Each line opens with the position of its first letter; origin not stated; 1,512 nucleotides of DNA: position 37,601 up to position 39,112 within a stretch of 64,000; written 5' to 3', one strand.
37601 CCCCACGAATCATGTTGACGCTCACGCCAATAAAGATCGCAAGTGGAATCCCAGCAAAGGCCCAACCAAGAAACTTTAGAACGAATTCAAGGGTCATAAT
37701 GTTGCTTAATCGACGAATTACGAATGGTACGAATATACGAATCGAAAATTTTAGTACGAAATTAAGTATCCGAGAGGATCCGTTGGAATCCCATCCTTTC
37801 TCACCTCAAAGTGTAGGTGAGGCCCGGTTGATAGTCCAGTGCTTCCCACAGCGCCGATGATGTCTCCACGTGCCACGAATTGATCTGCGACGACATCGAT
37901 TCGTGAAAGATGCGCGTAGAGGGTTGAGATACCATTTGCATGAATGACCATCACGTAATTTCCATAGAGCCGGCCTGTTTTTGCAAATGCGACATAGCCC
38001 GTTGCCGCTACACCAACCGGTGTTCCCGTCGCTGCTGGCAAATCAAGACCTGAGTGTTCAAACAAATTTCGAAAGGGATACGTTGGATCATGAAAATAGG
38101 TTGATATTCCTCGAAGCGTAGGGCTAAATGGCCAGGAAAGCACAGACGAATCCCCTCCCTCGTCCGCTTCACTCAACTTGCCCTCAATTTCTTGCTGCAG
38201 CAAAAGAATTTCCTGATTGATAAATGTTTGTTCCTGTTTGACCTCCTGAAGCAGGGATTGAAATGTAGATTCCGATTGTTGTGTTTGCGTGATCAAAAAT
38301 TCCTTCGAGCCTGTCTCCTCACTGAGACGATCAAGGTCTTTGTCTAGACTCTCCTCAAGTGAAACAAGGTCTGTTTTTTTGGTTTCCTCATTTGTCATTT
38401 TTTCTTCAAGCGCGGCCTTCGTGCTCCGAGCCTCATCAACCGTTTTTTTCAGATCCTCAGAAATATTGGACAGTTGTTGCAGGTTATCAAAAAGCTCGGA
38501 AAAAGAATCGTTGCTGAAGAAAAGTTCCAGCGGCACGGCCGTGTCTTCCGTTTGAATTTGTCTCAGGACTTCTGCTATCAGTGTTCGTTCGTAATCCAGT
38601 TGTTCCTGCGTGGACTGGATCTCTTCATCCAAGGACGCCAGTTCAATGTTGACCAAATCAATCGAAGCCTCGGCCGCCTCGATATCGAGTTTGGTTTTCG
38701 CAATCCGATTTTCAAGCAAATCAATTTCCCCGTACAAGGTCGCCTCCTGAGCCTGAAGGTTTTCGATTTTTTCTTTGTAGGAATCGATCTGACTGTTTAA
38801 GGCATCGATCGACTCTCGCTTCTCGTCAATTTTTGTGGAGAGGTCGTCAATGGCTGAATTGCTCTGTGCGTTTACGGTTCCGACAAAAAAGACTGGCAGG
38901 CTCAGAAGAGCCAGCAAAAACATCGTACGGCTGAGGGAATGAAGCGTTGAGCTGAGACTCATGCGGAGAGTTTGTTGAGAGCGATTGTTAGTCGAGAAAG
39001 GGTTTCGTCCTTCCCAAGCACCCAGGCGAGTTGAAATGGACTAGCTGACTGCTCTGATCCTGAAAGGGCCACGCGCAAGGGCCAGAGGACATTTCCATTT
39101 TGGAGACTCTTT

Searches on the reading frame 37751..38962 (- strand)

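Call 60: search_protein_families(library=pfam, proteins=[window:37751-38962:-], max_evalue=0.00001)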
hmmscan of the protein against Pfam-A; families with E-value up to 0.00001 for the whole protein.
window:37751-38962:- (403 aa): 1 family
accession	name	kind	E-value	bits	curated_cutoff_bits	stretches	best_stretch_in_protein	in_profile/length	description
PF01551.29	Peptidase_M23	-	3.1e-31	107.8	28.7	1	302-396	2-96/96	Peptidase family M23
